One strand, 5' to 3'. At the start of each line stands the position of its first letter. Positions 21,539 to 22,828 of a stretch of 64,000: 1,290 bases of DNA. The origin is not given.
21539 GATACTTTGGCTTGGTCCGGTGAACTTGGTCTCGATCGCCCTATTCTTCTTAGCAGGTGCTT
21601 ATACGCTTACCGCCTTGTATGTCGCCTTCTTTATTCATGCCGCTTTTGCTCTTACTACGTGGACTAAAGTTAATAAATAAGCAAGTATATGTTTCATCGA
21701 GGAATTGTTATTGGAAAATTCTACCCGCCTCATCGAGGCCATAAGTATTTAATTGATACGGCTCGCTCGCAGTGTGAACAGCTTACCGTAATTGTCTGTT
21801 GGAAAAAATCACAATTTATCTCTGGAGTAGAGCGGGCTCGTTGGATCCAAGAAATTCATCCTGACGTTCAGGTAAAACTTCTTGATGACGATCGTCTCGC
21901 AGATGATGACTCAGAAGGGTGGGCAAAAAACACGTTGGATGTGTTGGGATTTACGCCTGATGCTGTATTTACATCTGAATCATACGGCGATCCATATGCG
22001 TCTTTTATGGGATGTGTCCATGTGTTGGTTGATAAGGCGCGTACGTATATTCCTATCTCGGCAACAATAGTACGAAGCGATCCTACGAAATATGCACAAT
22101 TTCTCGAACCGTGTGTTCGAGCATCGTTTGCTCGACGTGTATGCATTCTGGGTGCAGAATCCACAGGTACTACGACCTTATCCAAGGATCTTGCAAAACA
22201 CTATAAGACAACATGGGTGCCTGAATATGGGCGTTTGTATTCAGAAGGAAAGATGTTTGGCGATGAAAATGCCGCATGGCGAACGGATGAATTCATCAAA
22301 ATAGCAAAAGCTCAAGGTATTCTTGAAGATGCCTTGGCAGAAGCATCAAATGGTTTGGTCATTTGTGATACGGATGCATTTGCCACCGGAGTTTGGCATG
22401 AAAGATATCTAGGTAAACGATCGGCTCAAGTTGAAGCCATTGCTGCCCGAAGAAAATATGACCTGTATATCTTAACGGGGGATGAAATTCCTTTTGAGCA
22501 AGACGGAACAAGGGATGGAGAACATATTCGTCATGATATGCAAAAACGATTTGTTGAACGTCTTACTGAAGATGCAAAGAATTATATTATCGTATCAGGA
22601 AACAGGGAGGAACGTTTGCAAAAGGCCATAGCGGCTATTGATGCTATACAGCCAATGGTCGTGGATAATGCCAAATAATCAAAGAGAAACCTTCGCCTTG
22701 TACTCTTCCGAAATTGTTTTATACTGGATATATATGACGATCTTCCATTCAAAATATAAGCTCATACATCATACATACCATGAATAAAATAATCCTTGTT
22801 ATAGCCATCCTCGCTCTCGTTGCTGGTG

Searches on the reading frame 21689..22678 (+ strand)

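Call 4: search_protein_families(library=pfam, proteins=[window:21689-22678:+], max_evalue=0.1)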
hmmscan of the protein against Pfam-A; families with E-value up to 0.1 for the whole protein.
window:21689-22678:+ (329 aa): 5 families
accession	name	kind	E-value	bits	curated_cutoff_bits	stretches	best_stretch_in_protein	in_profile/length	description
PF13521.12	AAA_28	-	4.5e-35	121.7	27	1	150-309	1-164/164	AAA domain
PF01467.32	CTP_transf_like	-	1.8e-05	25.4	21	1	6-129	1-131/133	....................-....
PF08218.17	Citrate_ly_lig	-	0.002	18.3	20.9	1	13-55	10-52/182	Citrate lyase ligase C-terminal domain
PF06574.18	FAD_syn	-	0.053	13.8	27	0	6-34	10-38/158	FAD synthetase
PF05636.17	HIGH_NTase1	-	0.099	12.4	27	0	8-36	7-35/402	HIGH Nucleotidyl Transferase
